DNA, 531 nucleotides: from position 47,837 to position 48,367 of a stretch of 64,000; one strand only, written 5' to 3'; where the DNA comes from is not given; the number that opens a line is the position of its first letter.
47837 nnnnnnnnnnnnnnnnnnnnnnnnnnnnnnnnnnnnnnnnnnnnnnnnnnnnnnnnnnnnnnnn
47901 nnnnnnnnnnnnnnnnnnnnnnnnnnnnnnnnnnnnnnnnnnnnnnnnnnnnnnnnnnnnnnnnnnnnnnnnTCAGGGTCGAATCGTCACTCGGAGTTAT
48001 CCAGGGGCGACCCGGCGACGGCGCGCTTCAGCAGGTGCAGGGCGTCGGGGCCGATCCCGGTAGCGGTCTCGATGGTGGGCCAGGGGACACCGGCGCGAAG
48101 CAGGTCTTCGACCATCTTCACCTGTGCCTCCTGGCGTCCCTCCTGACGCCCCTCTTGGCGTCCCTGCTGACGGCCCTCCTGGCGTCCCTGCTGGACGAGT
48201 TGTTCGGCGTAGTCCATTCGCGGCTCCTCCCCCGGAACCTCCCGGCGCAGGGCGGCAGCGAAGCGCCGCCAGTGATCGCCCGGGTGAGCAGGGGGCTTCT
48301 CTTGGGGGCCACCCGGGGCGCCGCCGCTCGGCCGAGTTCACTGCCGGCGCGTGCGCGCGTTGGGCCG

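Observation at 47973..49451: Full-length Rpn nuclease plus a free-standing duplicate of its C-terminal domain, with a length-variable GRQx repeat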

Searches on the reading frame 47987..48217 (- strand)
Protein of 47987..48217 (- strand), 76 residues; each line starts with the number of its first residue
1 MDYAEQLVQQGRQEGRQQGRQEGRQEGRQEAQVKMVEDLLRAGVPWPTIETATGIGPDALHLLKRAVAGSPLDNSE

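Call 3: search_protein_families(library=pfam, proteins=[window:47987-48217:-], max_evalue=0.01)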
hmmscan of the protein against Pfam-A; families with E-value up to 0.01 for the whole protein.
window:47987-48217:- (76 aa): 1 family
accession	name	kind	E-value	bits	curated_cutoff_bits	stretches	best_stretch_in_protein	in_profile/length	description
PF09811.14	Yae1_N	-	0.0025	17.9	27.5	1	9-30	3-24/39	Essential protein Yae1, N terminal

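Call 4: search_protein_families(library=ncbifam, proteins=[window:47987-48217:-], max_evalue=0.01)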
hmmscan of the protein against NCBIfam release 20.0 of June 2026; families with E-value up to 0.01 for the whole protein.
window:47987-48217:- (76 aa): 5 families
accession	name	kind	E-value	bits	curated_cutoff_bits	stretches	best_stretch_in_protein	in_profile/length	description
TIGR01784.1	T_den_put_tspse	subfamily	1.2e-05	25.3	52.1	1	6-55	216-265/273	Rpn family recombination-promoting nuclease/putative transposase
NF009925.1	PRK13386.1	equivalog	9.2e-05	21.8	192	1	8-35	63-90/228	flagellar assembly protein FliH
NF007418.0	PRK09956.1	equivalog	0.00035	19.7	583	1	1-53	244-296/308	ISNCY family transposase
NF004270.2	PRK05687.2-1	equivalog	0.0007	19.3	180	1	8-37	63-92/223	flagellar assembly protein FliH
NF004266.1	PRK05687.1-1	equivalog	0.0083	15.6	260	1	6-32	56-82/230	flagellar assembly protein FliH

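Call 20: find_homologous_proteins(query=window:47987-48217:-, max_evalue=0.001)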
Query window:47987-48217:- (76 aa): 339 proteins with E <= 0.001 among 8000 candidates; the best 120 are listed.
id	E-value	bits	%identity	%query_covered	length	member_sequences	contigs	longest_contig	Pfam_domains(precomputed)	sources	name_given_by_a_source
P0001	1.0e-19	87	51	92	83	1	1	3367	-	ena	-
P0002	7.7e-19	85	51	72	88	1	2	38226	-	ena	-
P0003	9.8e-17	78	51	92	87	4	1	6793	-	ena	-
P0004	4.1e-15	73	55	87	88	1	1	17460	-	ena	-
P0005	4.2e-15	73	46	72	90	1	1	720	-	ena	-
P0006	4.2e-15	73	57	89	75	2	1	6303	-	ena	-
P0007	4.2e-15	73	53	97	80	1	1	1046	-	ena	-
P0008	9.0e-15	72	51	88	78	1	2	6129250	-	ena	-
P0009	1.0e-14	72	54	92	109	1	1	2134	-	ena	-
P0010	1.2e-14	71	58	96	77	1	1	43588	-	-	-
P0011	1.7e-14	71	51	92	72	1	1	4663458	-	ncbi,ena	-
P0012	2.3e-14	70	56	89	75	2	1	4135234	-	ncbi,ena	-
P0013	2.5e-14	70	51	100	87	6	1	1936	-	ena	-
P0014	2.9e-14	70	53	92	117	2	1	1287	-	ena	-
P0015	3.3e-14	70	51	86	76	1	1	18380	-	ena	-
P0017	6.1e-14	69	48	88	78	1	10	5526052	-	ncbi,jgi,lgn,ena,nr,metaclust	ncbi:MAG: hypothetical protein OXC12_21275 [Spirochaetaceae bacterium]|nr:hypothetical protein [Spir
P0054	8.9e-9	53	48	84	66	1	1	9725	PF27070.1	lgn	-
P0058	1.3e-8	52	48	79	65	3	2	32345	PF27070.1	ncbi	-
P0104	1.5e-6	46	50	53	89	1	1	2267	PF14261.12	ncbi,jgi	jgi:predicted transposase YdaD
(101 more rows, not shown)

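Call 40: find_encoding_contigs(protein=P0017, flank=3000, max_places=4)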
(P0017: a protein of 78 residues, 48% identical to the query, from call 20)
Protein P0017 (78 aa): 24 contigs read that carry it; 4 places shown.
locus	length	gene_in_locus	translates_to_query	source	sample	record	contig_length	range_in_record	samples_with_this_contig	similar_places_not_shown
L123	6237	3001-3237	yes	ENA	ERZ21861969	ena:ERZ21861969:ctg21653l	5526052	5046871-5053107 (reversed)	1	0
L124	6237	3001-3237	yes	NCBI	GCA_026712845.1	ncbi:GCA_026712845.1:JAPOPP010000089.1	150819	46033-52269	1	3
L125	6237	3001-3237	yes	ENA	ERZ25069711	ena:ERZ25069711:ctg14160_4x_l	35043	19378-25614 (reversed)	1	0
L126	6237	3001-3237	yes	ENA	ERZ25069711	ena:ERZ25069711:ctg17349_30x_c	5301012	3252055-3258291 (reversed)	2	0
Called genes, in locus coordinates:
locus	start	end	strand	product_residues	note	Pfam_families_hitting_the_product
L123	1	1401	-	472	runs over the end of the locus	PF08331:QueG_DUF1730, PF13484:Fer4_16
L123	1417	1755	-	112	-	PF07883:Cupin_2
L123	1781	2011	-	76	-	-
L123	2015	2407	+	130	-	-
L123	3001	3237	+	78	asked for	-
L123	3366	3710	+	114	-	PF01521:Fe-S_biosyn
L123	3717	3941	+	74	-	-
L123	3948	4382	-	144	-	PF08211:dCMP_cyt_deam_2, PF00383:dCMP_cyt_deam_1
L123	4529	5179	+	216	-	PF05719:GPP34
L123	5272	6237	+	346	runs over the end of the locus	PF02628:COX15-CtaA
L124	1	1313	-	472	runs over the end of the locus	PF08331:QueG_DUF1730, PF13484:Fer4_16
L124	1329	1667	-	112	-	PF07883:Cupin_2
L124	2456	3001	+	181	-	PF04754:Transposase_31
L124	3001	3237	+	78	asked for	-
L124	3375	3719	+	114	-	PF01521:Fe-S_biosyn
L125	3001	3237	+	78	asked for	-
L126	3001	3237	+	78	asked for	-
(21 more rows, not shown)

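Call 41: find_encoding_contigs(protein=P0011, flank=3000, max_places=2)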
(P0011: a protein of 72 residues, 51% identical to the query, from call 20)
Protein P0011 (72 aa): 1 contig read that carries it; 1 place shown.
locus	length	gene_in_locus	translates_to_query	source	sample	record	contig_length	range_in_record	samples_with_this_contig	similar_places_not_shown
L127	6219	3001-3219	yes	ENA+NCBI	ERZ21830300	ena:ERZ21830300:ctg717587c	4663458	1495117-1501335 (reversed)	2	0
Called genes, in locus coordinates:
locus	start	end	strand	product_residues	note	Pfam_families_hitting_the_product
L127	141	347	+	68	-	-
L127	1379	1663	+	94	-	-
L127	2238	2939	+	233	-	PF04754:Transposase_31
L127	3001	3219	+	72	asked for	-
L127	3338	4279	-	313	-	PF01298:TbpB_B_D (faint)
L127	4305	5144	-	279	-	PF01557:FAA_hydrolase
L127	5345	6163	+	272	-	PF00561:Abhydrolase_1 (weak), PF12697:Abhydrolase_6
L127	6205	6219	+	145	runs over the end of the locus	PF06676:DUF1178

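Call 42: find_encoding_contigs(protein=P0012, flank=3000, max_places=2)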
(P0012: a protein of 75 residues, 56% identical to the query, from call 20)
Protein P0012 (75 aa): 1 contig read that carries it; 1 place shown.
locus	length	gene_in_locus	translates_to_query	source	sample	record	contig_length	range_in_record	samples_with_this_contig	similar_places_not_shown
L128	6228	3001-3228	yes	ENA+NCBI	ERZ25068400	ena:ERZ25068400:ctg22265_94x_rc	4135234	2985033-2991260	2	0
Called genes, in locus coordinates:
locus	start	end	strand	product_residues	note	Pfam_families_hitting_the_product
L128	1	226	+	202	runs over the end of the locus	PF18753:Nmad2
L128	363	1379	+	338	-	PF18722:MazG_C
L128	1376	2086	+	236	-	PF03167:UDG (weak)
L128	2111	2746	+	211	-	PF02223:Thymidylate_kin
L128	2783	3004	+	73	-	-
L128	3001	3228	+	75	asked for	-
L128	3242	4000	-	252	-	PF00459:Inositol_P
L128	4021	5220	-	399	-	PF12242:Eno-Rase_NADH_b, PF12241:Enoyl_reductase, PF07055:Eno-Rase_FAD_bd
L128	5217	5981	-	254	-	PF00588:SpoU_methylase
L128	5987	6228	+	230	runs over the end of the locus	-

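Call 43: predict_structure(alignment_id=A3)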
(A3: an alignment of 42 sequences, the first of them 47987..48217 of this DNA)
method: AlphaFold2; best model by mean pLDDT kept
length: 76 residues; sequences in the alignment: 42
mean_pLDDT: 75.7   pTM: 0.51
mean pLDDT of the five models: 75.7, 71.6, 69.6, 68.3, 66.0
residues with pLDDT >= 90: 23; 70-90: 21; 50-70: 26; < 50: 6
segments of 3 or more residues with pLDDT < 50: 71-76
pLDDT, mean of each block of 10 residues (from residue 1): 62 60 74 91 94 90 78 43
secondary structure, 60 per line:
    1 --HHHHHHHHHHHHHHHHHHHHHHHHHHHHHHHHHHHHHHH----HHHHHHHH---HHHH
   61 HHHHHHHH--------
elements in order: H3-41 H46-53 H57-68

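Call 46: fold_search(model_id=the predicted structure, library=pdb)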
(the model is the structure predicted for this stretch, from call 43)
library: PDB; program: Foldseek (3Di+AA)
matches with E <= 10: 17; with E <= 0.001: 0
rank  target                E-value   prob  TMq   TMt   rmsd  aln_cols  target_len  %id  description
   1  6elb_A                2.0e+00  0.15  0.36  0.29  10.0        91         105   16  Tryptophan Repressor TrpR from E.coli variant M42F T44L T81M N87G S88Y with Indole-3-acetic acid as ligand (released 2019-02-06)
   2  7th0                  2.5e+00  0.54  0.44  0.66   2.1        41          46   32  Escherichia coli RpnA-S (released 2023-03-29)
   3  6ekp_A                2.5e+00  0.16  0.38  0.31   9.7        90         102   16  Tryptophan Repressor TrpR from E.coli variant T44L T81M S88Y with Indole-3-acetic acid as ligand (released 2019-01-30)
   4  6enn_A                3.6e+00  0.18  0.33  0.26   4.9        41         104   22  Tryptophan Repressor TrpR from E.coli variant T44L T81M N87G S88Y with Indole-3-acetic acid as ligand (released 2019-02-06)
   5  6eni_B                4.2e+00  0.16  0.33  0.26   4.1        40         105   22  Tryptophan Repressor TrpR from E.coli variant T44L S88Y with Indole-3-acetic acid as ligand (released 2019-02-06)
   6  6enn_B                4.4e+00  0.10  0.36  0.28  10.0        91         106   16  Tryptophan Repressor TrpR from E.coli variant T44L T81M N87G S88Y with Indole-3-acetic acid as ligand (released 2019-02-06)
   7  8ioj_F                5.4e+00  0.18  0.38  0.21   2.0        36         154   28  The Rubisco assembly intermidiate of Rubisco large subunit (RbcL) and Arabidopsis thaliana Rubisco accumulation factor (released 2023-11-01)
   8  6elg_B                5.4e+00  0.11  0.39  0.31   9.4        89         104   16  Tryptophan Repressor TrpR from E.coli variant M42F T44L T81I S88Y with Indole-3-acetonitrile (released 2019-02-06)
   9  6elf_B                5.8e+00  0.13  0.33  0.26   4.2        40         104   22  Tryptophan Repressor TrpR from E.coli variant M42F T44L T81I S88Y with Indole-3-acetic acid as ligand (released 2019-02-06)
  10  6ekp_B                5.8e+00  0.10  0.39  0.31   9.4        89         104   16  Tryptophan Repressor TrpR from E.coli variant T44L T81M S88Y with Indole-3-acetic acid as ligand (released 2019-01-30)
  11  6elf_A                6.2e+00  0.13  0.33  0.26   4.2        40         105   22  Tryptophan Repressor TrpR from E.coli variant M42F T44L T81I S88Y with Indole-3-acetic acid as ligand (released 2019-02-06)
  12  3kor_C                7.0e+00  0.20  0.39  0.30   3.7        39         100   23  Crystal structure of a putative Trp repressor from Staphylococcus aureus (released 2010-11-17)
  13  3kor_B                7.0e+00  0.18  0.38  0.30   4.3        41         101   22  Crystal structure of a putative Trp repressor from Staphylococcus aureus (released 2010-11-17)
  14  6eni_A                7.5e+00  0.08  0.38  0.30   9.4        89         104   16  Tryptophan Repressor TrpR from E.coli variant T44L S88Y with Indole-3-acetic acid as ligand (released 2019-02-06)
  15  6hai_B                8.0e+00  0.09  0.34  0.14   4.1        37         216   22  AlbAM131A mutant in complex with albicidin , albicidin resistance protein (released 2018-11-21)
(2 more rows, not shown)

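Call 47: search_solved_structures(query=A3, max_evalue=10, show_alignments=3)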
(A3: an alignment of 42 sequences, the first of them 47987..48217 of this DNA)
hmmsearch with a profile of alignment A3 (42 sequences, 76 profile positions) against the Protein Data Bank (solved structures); distinct sequences matched with E-value up to 10: 64 (the best 60 are shown).
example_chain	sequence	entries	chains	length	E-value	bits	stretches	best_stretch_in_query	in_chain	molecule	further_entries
6een_D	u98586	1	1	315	6.1e-12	48.6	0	26-56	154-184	Designer Pentatricopeptide Protein dPPR10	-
6een_C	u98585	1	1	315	1.5e-11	47.3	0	26-56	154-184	Designer Pentatricopeptide Protein dPPR10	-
6een_A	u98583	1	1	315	2.1e-10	43.7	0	26-56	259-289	Designer Pentatricopeptide Protein dPPR10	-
6een_B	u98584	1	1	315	1.3e-08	37.9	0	26-56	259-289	Designer Pentatricopeptide Protein dPPR10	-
7th0_A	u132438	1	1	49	7.4e-08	35.5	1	24-62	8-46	Recombination-promoting nuclease RpnA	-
6mol_A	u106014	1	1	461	8.8e-08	35.3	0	26-54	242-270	Monoextended DARPin R12 (M_R12)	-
5i9g_C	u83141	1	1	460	1.3e-07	34.8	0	27-56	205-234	pentatricopeptide repeat protein dPPR-U8C2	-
5i9d_A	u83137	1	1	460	1.5e-07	34.6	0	27-56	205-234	pentatricopeptide repeat protein dPPR-U8A2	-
5i9h_A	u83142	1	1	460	2e-07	34.2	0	27-56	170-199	pentatricopeptide repeat protein dPPR-U8G2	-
4ozs_A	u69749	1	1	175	0.00052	23.2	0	26-56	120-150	Alpha solenoid protein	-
2xeh_A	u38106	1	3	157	0.0075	19.5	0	29-47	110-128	NI3C MUT6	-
2xee_A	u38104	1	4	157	0.0078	19.5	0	29-47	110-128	NI3C DARPIN MUTANT5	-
2qyj_A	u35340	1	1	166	0.0087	19.3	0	29-47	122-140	ankyrin NI3C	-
8jfr_B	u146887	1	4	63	0.018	18.3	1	34-65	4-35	AcrIIA15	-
28jw_k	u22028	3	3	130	0.036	17.3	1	30-61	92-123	Small ribosomal subunit protein uS11c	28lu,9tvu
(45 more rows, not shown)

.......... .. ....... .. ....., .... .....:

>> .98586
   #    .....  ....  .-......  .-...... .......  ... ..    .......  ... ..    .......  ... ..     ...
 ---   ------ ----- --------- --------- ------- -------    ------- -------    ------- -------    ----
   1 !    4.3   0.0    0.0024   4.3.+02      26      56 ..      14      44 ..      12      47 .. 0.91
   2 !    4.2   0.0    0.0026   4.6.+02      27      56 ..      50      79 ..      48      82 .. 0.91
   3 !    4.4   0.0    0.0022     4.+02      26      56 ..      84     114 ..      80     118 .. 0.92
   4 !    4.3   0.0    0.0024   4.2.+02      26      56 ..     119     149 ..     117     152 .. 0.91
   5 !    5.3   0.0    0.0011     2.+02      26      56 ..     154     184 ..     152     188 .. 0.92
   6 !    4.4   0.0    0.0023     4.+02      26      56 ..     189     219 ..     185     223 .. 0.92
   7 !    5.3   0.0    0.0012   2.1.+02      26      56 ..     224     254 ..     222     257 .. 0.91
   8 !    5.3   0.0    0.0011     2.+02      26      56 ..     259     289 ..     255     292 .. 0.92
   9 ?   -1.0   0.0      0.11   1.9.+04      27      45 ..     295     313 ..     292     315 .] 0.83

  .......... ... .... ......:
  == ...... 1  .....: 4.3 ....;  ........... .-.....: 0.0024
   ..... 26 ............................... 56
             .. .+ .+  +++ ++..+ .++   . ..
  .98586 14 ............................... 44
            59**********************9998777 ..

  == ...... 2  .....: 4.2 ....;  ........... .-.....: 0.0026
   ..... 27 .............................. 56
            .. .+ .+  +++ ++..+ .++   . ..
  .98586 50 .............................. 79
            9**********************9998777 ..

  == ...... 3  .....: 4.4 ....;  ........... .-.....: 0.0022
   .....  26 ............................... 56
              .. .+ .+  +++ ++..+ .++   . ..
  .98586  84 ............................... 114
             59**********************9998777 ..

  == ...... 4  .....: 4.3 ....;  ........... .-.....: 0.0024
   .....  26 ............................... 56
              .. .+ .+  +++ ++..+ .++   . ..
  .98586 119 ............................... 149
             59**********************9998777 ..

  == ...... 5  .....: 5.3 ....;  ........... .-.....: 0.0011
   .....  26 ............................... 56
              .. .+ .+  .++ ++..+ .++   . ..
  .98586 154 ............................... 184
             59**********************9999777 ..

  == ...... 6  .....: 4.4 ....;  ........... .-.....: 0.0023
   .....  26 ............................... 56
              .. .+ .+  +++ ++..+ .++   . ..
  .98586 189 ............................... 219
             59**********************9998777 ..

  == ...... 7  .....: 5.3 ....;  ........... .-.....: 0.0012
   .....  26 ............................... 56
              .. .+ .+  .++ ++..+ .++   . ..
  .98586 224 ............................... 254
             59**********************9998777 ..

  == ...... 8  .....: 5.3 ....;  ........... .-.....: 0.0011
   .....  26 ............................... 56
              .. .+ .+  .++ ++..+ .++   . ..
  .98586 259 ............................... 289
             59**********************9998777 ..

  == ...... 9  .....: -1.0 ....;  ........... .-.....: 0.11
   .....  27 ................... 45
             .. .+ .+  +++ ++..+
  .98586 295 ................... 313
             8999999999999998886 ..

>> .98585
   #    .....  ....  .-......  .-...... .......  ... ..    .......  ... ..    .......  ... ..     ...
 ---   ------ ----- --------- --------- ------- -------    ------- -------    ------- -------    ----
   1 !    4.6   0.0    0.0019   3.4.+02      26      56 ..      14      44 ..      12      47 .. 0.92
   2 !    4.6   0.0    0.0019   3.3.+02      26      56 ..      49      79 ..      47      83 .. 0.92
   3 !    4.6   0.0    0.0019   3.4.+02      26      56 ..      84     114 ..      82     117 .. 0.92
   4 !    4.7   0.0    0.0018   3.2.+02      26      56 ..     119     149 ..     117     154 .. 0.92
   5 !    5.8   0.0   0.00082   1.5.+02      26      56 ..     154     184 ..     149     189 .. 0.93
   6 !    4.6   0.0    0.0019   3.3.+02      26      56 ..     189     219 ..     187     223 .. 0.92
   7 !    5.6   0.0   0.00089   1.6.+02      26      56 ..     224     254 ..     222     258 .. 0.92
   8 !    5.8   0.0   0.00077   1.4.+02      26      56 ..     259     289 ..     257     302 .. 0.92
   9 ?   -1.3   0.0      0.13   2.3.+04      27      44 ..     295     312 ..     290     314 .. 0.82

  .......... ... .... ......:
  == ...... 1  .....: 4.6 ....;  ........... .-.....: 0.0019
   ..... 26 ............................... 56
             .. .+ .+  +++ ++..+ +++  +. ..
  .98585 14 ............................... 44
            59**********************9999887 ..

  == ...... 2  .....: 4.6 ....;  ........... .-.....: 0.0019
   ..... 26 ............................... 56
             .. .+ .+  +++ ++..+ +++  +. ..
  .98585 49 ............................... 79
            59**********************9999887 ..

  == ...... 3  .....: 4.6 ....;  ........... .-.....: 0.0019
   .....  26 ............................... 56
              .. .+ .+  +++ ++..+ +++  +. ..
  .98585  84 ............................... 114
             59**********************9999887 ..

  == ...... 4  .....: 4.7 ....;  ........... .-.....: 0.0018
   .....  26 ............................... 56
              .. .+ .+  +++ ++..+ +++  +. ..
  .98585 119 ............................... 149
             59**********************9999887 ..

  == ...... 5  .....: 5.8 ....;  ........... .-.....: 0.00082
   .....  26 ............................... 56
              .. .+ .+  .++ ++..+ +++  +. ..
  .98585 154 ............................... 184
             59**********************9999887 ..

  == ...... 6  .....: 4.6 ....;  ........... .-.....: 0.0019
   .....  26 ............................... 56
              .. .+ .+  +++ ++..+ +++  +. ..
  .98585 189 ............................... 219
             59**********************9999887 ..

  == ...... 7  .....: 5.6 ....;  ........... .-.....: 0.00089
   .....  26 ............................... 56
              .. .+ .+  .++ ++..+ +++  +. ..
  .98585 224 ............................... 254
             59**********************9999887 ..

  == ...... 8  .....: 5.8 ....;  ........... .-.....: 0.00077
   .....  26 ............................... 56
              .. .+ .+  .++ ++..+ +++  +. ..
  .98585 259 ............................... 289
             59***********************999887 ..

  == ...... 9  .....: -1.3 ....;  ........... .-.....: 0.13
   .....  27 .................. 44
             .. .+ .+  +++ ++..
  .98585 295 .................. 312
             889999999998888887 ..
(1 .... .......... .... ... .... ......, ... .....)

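Call 48: search_protein_families(library=pfam, proteins=[P0054, P0058, P0104, window:47987-48217:-, P0010], max_evalue=1)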
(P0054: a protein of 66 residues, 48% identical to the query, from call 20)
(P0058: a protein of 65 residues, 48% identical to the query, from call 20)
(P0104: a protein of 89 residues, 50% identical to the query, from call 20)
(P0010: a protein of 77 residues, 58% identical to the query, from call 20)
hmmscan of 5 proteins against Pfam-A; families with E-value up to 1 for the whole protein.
P0054 (66 aa): 4 families
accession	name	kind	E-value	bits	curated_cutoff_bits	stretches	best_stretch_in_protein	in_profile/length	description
PF09811.14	Yae1_N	-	0.0034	17.5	27.5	1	10-30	3-23/39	Essential protein Yae1, N terminal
PF22154.2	SelB_WH2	-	0.039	14.7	26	1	36-62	14-43/62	Elongation factor SelB, second winged-helix domain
PF20698.3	PIN-TPR-GreABC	-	0.16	12.6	27.8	1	25-65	63-104/138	PIN domain associated with the TPR-GreAB-C-PIN system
PF23817.1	DUF7188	-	0.19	11.9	27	1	21-63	12-54/187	Family of unknown function (DUF7188)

P0058 (65 aa): 2 families
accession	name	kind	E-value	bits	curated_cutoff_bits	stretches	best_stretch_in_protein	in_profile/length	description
PF09811.14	Yae1_N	-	0.0004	20.4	27.5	1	14-30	8-24/39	Essential protein Yae1, N terminal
PF10975.14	DUF2802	-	0.0082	16.7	33.5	1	13-61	13-61/68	Protein of unknown function (DUF2802)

P0104 (89 aa): 2 families
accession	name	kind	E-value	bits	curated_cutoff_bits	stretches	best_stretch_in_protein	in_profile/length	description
PF14261.11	DUF4351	-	1e-06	29.1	25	1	33-83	1-51/59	Domain of unknown function (DUF4351)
PF09811.14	Yae1_N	-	0.001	19.2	27.5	1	10-35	4-29/39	Essential protein Yae1, N terminal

window:47987-48217:- (76 aa): 2 families
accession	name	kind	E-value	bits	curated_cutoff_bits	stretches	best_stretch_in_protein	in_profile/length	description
PF09811.14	Yae1_N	-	0.0025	17.9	27.5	1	9-30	3-24/39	Essential protein Yae1, N terminal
PF25030.1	M-HEAT_ATR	-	0.29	11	27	1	1-41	113-153/230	Serine/threonine-protein kinase ATR, M-HEAT region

P0010 (77 aa): 2 families
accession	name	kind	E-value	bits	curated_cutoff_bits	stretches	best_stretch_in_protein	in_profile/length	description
PF09811.14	Yae1_N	-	0.00014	21.9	27.5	1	9-33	3-27/39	Essential protein Yae1, N terminal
PF20058.4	DUF6457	-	0.069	13.4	27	1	51-74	11-34/80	Domain of unknown function (DUF6457)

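Call 57: search_protein_families(library=padloc, proteins=[window:47987-48217:-], max_evalue=0.01)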
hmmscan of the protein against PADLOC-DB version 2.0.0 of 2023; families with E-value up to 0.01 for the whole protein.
window:47987-48217:- (76 aa): 1 family
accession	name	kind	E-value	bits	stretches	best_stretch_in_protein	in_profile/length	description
PDLC01084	C3a178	-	0.0015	17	1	3-44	48-88/90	putative invertase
